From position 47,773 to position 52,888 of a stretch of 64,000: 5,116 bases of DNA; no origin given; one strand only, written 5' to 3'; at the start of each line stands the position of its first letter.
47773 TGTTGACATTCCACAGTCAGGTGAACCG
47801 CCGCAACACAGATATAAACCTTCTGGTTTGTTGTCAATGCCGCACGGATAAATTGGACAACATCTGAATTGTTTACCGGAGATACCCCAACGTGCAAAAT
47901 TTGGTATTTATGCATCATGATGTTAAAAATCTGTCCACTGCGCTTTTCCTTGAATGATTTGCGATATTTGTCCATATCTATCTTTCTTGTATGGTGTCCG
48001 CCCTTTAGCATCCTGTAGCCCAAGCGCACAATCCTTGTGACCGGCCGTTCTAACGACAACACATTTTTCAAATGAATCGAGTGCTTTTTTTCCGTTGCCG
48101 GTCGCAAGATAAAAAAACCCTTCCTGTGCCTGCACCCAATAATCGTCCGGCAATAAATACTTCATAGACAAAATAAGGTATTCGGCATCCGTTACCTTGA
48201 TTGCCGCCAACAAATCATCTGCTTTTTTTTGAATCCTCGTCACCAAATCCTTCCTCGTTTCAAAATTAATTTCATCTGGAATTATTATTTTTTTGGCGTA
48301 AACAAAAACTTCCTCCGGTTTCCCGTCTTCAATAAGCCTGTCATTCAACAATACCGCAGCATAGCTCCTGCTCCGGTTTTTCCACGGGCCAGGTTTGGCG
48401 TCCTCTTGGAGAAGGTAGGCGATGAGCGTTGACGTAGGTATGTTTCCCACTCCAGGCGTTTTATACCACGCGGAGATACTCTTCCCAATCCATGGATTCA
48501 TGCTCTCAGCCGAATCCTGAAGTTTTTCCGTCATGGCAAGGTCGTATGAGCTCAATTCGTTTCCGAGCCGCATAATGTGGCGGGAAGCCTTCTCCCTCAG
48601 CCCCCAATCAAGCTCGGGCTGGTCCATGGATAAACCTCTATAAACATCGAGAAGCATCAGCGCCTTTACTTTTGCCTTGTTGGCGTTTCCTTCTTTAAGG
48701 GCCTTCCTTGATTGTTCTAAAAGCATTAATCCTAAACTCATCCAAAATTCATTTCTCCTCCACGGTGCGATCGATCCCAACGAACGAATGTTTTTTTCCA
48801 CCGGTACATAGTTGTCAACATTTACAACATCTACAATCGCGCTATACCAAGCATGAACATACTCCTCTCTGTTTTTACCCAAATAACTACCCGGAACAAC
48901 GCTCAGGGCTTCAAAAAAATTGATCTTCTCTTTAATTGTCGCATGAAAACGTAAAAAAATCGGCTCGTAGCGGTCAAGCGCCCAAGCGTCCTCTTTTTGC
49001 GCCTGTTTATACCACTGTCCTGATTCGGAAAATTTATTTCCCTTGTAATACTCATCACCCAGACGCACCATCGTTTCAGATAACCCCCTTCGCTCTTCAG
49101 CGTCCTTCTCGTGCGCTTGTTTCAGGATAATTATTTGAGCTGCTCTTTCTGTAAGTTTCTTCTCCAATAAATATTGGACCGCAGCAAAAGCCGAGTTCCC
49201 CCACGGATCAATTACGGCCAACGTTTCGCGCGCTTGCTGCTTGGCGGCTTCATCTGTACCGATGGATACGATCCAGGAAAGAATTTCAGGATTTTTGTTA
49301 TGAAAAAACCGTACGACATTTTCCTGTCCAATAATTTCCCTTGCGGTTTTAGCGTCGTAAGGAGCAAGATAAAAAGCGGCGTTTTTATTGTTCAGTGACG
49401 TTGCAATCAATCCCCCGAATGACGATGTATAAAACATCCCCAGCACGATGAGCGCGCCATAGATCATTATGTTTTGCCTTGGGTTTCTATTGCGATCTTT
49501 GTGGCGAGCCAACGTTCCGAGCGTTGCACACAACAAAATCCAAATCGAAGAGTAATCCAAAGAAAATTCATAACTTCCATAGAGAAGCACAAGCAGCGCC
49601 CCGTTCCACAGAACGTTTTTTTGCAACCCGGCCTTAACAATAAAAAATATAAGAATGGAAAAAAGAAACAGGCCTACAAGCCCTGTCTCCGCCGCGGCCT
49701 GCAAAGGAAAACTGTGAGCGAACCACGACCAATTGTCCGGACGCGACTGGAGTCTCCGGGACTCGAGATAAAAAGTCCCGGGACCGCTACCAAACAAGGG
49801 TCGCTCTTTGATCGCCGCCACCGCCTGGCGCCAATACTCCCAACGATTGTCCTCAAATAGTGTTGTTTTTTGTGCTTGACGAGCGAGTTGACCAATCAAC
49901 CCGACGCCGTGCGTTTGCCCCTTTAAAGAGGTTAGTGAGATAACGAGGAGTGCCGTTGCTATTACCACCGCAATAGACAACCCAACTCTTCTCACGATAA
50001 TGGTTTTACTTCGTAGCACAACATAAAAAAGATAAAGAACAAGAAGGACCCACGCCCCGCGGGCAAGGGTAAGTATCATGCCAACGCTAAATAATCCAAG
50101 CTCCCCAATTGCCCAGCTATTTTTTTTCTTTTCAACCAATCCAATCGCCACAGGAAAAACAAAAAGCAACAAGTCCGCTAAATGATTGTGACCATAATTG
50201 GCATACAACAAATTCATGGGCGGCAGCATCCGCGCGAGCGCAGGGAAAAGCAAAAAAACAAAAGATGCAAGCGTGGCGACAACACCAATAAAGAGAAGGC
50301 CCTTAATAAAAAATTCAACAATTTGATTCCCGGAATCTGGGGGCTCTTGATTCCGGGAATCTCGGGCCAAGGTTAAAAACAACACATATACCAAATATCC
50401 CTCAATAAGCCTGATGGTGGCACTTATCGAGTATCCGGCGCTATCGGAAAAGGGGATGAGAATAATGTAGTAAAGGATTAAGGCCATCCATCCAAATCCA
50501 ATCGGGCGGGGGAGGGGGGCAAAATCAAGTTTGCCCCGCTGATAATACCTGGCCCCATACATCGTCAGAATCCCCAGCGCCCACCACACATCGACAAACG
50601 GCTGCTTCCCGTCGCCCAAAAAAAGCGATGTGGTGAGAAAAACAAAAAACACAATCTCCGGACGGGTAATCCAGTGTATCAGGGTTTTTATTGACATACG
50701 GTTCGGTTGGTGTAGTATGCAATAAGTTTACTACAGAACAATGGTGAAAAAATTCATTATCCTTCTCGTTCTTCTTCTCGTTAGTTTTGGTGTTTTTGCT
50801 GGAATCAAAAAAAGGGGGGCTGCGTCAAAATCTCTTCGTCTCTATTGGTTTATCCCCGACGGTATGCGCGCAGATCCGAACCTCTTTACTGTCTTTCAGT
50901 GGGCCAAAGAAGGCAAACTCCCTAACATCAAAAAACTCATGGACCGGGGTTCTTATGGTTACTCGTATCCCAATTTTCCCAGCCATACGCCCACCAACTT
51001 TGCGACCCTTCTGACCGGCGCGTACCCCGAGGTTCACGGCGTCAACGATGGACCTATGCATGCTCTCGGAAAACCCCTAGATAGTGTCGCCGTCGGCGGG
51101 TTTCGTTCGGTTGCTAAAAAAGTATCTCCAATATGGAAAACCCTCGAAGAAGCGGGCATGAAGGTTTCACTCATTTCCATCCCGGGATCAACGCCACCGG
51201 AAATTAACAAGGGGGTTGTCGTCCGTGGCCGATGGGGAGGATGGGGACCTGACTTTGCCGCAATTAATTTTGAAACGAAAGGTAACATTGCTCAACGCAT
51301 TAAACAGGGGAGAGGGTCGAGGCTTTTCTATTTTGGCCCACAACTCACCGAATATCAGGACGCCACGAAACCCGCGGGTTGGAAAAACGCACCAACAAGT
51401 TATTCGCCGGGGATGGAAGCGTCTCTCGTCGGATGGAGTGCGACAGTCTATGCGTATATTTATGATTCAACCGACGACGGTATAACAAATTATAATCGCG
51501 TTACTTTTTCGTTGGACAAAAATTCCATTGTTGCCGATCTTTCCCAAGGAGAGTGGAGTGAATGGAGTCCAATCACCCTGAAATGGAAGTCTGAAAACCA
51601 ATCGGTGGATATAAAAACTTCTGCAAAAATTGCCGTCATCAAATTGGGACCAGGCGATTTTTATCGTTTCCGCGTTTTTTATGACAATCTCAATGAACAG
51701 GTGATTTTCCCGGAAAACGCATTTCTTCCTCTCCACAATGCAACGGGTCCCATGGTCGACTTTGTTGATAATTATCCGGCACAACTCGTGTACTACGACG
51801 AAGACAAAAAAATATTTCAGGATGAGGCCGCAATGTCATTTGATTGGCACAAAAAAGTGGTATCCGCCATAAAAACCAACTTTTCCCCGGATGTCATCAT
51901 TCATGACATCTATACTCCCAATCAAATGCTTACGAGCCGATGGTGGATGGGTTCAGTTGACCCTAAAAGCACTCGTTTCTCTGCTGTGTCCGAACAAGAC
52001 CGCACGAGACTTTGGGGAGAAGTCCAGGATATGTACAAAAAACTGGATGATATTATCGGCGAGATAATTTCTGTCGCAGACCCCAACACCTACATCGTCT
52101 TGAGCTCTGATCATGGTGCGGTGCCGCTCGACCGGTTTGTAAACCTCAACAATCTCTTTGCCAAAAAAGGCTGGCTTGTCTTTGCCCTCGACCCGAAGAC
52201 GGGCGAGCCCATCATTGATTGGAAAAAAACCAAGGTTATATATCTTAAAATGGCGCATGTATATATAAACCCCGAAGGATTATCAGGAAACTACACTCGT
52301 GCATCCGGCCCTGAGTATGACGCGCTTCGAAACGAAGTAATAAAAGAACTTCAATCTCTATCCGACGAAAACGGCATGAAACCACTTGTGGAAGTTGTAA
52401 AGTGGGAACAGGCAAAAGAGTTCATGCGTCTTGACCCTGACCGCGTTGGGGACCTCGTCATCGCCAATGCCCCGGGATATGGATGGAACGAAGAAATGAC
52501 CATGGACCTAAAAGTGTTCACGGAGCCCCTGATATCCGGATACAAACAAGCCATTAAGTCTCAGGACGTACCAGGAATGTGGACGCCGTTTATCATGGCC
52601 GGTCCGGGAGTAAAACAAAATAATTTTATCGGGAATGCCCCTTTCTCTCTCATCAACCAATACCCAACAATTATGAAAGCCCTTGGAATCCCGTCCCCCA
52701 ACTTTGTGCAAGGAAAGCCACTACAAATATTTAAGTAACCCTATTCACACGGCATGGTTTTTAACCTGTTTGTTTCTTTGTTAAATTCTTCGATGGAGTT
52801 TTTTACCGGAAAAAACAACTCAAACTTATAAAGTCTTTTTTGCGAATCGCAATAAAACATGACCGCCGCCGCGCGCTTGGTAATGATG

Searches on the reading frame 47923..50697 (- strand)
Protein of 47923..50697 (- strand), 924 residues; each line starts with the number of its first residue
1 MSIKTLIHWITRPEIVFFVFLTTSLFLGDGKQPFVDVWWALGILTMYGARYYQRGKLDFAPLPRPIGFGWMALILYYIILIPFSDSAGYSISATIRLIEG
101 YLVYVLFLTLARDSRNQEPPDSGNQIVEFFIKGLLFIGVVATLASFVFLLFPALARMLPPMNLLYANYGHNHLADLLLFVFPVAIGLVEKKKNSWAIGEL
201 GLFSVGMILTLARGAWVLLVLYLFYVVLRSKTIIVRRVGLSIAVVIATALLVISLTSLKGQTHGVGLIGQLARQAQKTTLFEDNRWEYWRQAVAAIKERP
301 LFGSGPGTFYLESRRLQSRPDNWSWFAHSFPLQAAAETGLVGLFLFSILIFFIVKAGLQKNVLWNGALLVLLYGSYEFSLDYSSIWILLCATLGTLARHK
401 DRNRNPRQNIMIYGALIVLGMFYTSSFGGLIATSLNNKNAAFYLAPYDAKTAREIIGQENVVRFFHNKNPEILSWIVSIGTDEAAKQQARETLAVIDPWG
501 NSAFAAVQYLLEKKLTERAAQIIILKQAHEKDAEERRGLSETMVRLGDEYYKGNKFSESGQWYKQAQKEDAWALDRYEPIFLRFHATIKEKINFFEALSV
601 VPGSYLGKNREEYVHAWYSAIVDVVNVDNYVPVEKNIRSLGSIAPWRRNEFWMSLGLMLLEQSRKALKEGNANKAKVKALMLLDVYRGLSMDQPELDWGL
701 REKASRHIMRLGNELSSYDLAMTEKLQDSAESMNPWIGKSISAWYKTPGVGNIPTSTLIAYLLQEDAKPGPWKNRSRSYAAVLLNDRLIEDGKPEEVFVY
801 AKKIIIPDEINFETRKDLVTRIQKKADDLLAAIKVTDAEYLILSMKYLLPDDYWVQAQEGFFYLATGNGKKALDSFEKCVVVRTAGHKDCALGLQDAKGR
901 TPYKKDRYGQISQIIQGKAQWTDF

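Call 8: search_protein_families(library=pfam, proteins=[window:47923-50697:-], max_evalue=0.01)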
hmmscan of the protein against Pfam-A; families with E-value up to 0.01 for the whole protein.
window:47923-50697:- (924 aa): 2 families
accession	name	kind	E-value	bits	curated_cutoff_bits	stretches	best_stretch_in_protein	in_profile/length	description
PF04932.20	Wzy_C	-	2.9e-19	69.8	31.7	1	202-346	5-148/149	O-Antigen ligase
PF07719.23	TPR_2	-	0.0057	17.1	27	0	542-569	3-30/34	Tetratricopeptide repeat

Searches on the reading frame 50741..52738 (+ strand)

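Call 8: search_protein_families(library=pfam, proteins=[window:50741-52738:+], max_evalue=0.01)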
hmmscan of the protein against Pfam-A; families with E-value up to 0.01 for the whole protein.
window:50741-52738:+ (665 aa): 2 families
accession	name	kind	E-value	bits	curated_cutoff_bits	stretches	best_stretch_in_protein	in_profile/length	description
PF01663.27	Phosphodiest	-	1.1e-29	104.6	23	2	39-155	6-117/342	Type I phosphodiesterase / nucleotide pyrophosphatase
PF00884.28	Sulfatase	-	0.00082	19.2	25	0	423-460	201-243/301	Sulfatase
